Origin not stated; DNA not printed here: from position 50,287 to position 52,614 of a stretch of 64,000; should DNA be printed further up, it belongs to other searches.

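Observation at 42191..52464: Ten-kilobase tandem array of four secreted TPR / GWxTD-domain paralogs of unknown function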

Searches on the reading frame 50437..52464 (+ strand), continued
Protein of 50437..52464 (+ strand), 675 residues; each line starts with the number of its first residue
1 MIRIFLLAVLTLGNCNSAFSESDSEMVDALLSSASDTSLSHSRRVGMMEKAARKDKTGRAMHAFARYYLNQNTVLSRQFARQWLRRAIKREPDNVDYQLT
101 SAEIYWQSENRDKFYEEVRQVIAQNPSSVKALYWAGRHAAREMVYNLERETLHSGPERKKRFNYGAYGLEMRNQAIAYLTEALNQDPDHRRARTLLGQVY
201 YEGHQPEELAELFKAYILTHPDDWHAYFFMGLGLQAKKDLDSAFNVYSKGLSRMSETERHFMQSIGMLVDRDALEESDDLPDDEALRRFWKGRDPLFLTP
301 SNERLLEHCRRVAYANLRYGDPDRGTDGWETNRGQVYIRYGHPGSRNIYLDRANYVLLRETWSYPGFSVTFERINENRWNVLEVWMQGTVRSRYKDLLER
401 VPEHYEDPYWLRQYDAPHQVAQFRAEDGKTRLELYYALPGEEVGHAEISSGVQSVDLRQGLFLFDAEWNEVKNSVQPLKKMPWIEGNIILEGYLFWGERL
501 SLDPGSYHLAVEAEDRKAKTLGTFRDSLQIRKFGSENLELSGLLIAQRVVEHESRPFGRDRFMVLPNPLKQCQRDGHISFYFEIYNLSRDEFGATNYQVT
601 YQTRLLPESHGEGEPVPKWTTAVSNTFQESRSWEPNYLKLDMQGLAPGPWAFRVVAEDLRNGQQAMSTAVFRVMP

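Call 41: find_encoding_contigs(protein=P0103, flank=10000, max_places=2)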
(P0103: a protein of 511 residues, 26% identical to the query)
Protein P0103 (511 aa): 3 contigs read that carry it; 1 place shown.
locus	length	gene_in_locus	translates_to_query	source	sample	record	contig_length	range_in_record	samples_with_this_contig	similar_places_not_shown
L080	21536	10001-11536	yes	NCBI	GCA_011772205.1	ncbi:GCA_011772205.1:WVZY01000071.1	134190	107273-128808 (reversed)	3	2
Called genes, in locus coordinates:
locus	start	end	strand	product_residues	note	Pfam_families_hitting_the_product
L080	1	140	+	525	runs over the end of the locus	PF02366:PMT (weak), PF13231:PMT_2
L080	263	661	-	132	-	PF01842:ACT (weak), PF13291:ACT_4 (faint), PF19571:ACT_8, PF13840:ACT_7 (faint), PF22629:ACT_AHAS_ss (faint)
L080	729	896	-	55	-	-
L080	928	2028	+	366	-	-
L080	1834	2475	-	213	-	-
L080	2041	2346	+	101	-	PF00578:AhpC-TSA (weak), PF13905:Thioredoxin_8 (weak)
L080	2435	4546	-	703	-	PF00930:DPPIV_N (faint), PF25174:Beta-prop_THOC3 (faint), PF23381:Beta-prop_IFT122_1st (faint), PF26549:Tricorn_N, PF26550:Tricorn_2nd (weak), PF07676:PD40, PF26549:Tricorn_N, PF07676:PD40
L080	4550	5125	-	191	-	PF00069:Pkinase, PF01636:APH (faint), PF07714:PK_Tyr_Ser-Thr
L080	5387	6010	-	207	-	PF14196:ATC_hydrolase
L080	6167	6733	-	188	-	PF01182:Glucosamine_iso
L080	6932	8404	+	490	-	PF16217:M64_N, PF09471:Peptidase_M64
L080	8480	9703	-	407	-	PF00248:Aldo_ket_red, PF13187:Fer4_9 (weak), PF13534:Fer4_17 (weak)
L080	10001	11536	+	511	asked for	-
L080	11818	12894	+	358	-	-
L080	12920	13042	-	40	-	-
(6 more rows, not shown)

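Call 45: search_protein_families(library=pfam, proteins=[L002:68-2428:+, L002:2467-3789:-, L002:3826-5142:-, L002:5142-6125:-, L002:6475-7638:+, L002:6640-7887:-, L072:17127-20432:+, L072:15474-16574:+, L072:4512-7133:+], max_evalue=0.0001)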
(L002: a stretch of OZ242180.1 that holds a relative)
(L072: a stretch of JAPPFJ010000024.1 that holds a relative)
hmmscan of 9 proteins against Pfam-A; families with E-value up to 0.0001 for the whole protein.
L002:68-2428:+ (786 aa): 0 families

L002:2467-3789:- (440 aa): 0 families

L002:3826-5142:- (438 aa): 0 families

L002:5142-6125:- (327 aa): 2 families
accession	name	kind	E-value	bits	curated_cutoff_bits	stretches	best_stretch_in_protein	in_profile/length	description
PF00005.33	ABC_tran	-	1.6e-23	84.2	25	1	53-191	1-136/137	ABC transporter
PF13304.12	AAA_21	-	8.3e-10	39.6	27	1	164-222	238-298/304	AAA domain, putative AbiEii toxin, Type IV TA system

L002:6475-7638:+ (387 aa): 1 family
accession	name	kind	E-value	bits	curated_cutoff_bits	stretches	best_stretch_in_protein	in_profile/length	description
PF13378.12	MR_MLE_C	-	8.7e-37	127.4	29.4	1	167-370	5-216/219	Enolase C-terminal domain-like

L002:6640-7887:- (415 aa): 0 families

L072:17127-20432:+ (1101 aa): 10 families
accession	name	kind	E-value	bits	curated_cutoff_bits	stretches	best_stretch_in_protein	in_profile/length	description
PF14559.12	TPR_19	-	2.3e-10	41.1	25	0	504-567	4-67/68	Tetratricopeptide repeat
PF13414.12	TPR_11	-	2.4e-09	37.2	26.8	1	397-432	3-38/42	TPR repeat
PF13431.12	TPR_17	-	3.8e-09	36.5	24.4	0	411-442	2-31/34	Tetratricopeptide repeat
PF07719.23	TPR_2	-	1.5e-08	34.5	27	0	388-417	1-30/34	Tetratricopeptide repeat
PF13428.12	TPR_14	-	2e-08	34.5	23.5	0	525-567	1-43/44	Tetratricopeptide repeat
PF00515.34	TPR_1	-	8.2e-08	32.2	27.8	0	389-418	2-31/34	Tetratricopeptide repeat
PF13181.12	TPR_8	-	3.1e-07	30.5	25.7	0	393-416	6-29/34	Tetratricopeptide repeat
PF13432.12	TPR_16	-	4.5e-07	30.6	32.7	0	531-590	3-62/65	Tetratricopeptide repeat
PF12895.13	ANAPC3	-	4.2e-06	27.4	27.2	1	505-583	3-80/82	Anaphase-promoting complex, cyclosome, subunit 3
PF20094.4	GWxTD_dom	-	6.5e-05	23.2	26.9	0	621-680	56-115/172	GWxTD domain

L072:15474-16574:+ (366 aa): 8 families
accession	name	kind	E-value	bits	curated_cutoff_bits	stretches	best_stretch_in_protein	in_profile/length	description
PF13964.12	Kelch_6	-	1.3e-22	79.4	25.3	0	239-286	3-46/50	Kelch motif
PF01344.31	Kelch_1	-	8.4e-17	60.8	20.1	0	238-286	1-45/46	Kelch motif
PF13418.12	Kelch_4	-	3.6e-15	56.1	21.6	0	190-232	2-45/49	Galactose oxidase, central domain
PF07646.21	Kelch_2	-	1.5e-12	47.2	21.3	0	55-86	4-36/48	Kelch motif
PF24681.1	Kelch_KLHDC2_KLHL20_DRC7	-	2.3e-10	40.6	50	1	187-305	101-219/221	KLHDC2/KLHL20/DRC7 Kelch-repeats domain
PF24981.1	Beta-prop_ATRN-LZTR1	-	1.9e-09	37.6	50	0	168-260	180-283/289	Attractin/LZTR1 beta-propeller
PF13415.12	Kelch_3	-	6.3e-09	36.2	22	0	201-245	2-47/48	Galactose oxidase, central domain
PF07250.17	Glyoxal_oxid_N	-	4.5e-07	29.8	37.5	0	195-258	72-137/243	Glyoxal oxidase N-terminus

L072:4512-7133:+ (873 aa): 13 families
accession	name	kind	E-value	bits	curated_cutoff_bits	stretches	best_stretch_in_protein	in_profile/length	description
PF13181.12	TPR_8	-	1.3e-19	69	25.7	0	73-102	5-34/34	Tetratricopeptide repeat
PF14559.12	TPR_19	-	2.8e-18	66.4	25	1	225-271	6-52/68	Tetratricopeptide repeat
PF13431.12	TPR_17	-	4e-17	61.4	24.4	0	194-219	2-27/34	Tetratricopeptide repeat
PF00515.34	TPR_1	-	1e-15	57.2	27.8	1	76-102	8-34/34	Tetratricopeptide repeat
PF13414.12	TPR_11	-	4.7e-15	55.4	26.8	1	76-115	1-40/42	TPR repeat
PF13432.12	TPR_16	-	3.1e-13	50.4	32.7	1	73-134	1-62/65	Tetratricopeptide repeat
PF13428.12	TPR_14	-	6.8e-12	45.3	23.5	0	246-287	3-43/44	Tetratricopeptide repeat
PF13424.12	TPR_12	-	2.1e-11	44.3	30.1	1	72-133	5-75/77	Tetratricopeptide repeat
PF07719.23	TPR_2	-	5.5e-11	42.1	27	1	75-101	7-33/34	Tetratricopeptide repeat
PF13174.12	TPR_6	-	8.1e-11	42.3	26.3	0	173-203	1-32/33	Tetratricopeptide repeat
PF13176.12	TPR_7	-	1.3e-06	28.4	27.9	0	76-98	6-28/36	Tetratricopeptide repeat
PF13374.12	TPR_10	-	5.8e-06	26.6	27.5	0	249-272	7-30/42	Tetratricopeptide repeat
PF20094.4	GWxTD_dom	-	4.4e-05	23.8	26.9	0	327-405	44-120/172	GWxTD domain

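Call 72: search_protein_families(library=pfam, proteins=[L019:4438-5502:-, L003:5138-6175:-, L021:9833-10813:-, L046:21035-21820:-, L052:13490-14488:-, L069:12264-13526:-, L018:8543-9703:-, L043:7266-8108:+, L027:8382-9923:+], max_evalue=0.0001)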
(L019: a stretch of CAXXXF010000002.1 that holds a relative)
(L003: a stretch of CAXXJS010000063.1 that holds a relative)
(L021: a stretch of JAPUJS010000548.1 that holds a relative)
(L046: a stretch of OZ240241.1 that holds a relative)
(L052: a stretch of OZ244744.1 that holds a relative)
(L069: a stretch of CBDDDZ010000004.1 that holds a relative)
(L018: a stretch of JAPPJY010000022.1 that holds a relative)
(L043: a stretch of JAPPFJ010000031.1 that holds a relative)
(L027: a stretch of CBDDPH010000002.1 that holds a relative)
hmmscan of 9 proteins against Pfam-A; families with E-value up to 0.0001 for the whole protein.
L019:4438-5502:- (355 aa): 3 families
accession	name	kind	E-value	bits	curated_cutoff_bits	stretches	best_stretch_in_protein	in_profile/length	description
PF01408.29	GFO_IDH_MocA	-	8.3e-28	97.9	24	1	10-129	1-120/120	Oxidoreductase family, NAD-binding Rossmann fold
PF02894.22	GFO_IDH_MocA_C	-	3.5e-25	89.5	22.9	1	141-354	1-218/218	Oxidoreductase family, C-terminal alpha/beta domain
PF22725.1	GFO_IDH_MocA_C3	-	2.2e-21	76.5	27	1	139-276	3-123/124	GFO/IDH/MocA C-terminal domain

L003:5138-6175:- (346 aa): 2 families
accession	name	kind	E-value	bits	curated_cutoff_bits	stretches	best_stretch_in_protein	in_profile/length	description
PF00005.33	ABC_tran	-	1.3e-23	84.6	25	1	72-210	1-136/137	ABC transporter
PF13304.12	AAA_21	-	3.8e-11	44.1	27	1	182-241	237-298/304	AAA domain, putative AbiEii toxin, Type IV TA system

L021:9833-10813:- (327 aa): 1 family
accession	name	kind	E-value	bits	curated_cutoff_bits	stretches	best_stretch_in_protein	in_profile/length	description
PF00850.24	Hist_deacetyl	-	5.5e-102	341.5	27.9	1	34-324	1-298/298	Histone deacetylase domain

L046:21035-21820:- (262 aa): 1 family
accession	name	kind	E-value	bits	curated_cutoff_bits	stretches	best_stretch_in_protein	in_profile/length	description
PF05721.19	PhyH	-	3.4e-27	96.5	22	1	21-226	1-211/213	Phytanoyl-CoA dioxygenase (PhyH)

L052:13490-14488:- (333 aa): 2 families
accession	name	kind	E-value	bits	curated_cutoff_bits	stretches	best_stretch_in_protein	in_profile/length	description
PF00800.23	PDT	-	7.7e-58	195.7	25.2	1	52-229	1-179/181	Prephenate dehydratase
PF01842.31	ACT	-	9.1e-05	22.6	27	0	241-300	4-61/66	ACT domain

L069:12264-13526:- (421 aa): 3 families
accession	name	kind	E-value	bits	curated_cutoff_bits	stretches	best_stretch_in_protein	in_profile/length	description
PF00155.27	Aminotran_1_2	-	8.8e-72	242.7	19.7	1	63-412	2-361/361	Aminotransferase class I and II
PF01041.23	DegT_DnrJ_EryC1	-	7.5e-06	25.8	19.8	1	141-234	59-145/360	DegT/DnrJ/EryC1/StrS aminotransferase family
PF01053.26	Cys_Met_Meta_PP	-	1.6e-05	24.1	27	1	135-236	80-175/381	Cys/Met metabolism PLP-dependent enzyme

L018:8543-9703:- (387 aa): 3 families
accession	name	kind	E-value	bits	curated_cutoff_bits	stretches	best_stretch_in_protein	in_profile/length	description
PF01738.24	DLH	-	3.3e-06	27.3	21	1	169-273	21-126/217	Dienelactone hydrolase family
PF12715.13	Abhydrolase_7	-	6.9e-06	26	21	1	216-333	197-316/388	Abhydrolase family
PF12740.14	PETase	-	6.7e-05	22.8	28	0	184-289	74-170/263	PET hydrolase-like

L043:7266-8108:+ (281 aa): 4 families
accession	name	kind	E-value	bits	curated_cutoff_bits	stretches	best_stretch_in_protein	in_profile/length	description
PF13561.12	adh_short_C2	-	4.5e-65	220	27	1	34-266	6-236/236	Enoyl-(Acyl carrier protein) reductase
PF00106.31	adh_short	-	8.8e-52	175.9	26.6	1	25-215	1-192/195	short chain dehydrogenase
PF08659.16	KR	-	1.6e-08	35.1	22.6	1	28-178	4-155/180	KR domain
PF23441.1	SDR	-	3.8e-05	23.7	27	1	175-265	166-255/258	SDR-like rossmann domain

L027:8382-9923:+ (514 aa): 3 families
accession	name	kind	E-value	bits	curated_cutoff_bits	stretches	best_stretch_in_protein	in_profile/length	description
PF00884.28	Sulfatase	-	2.2e-41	142.6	25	1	40-384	1-301/301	Sulfatase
PF16347.10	SGSH_C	-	9.2e-17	62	29.3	1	330-477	1-150/154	N-sulphoglucosamine sulphohydrolase, C-terminal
PF01663.27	Phosphodiest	-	3.1e-05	24.2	23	0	62-112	11-66/342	Type I phosphodiesterase / nucleotide pyrophosphatase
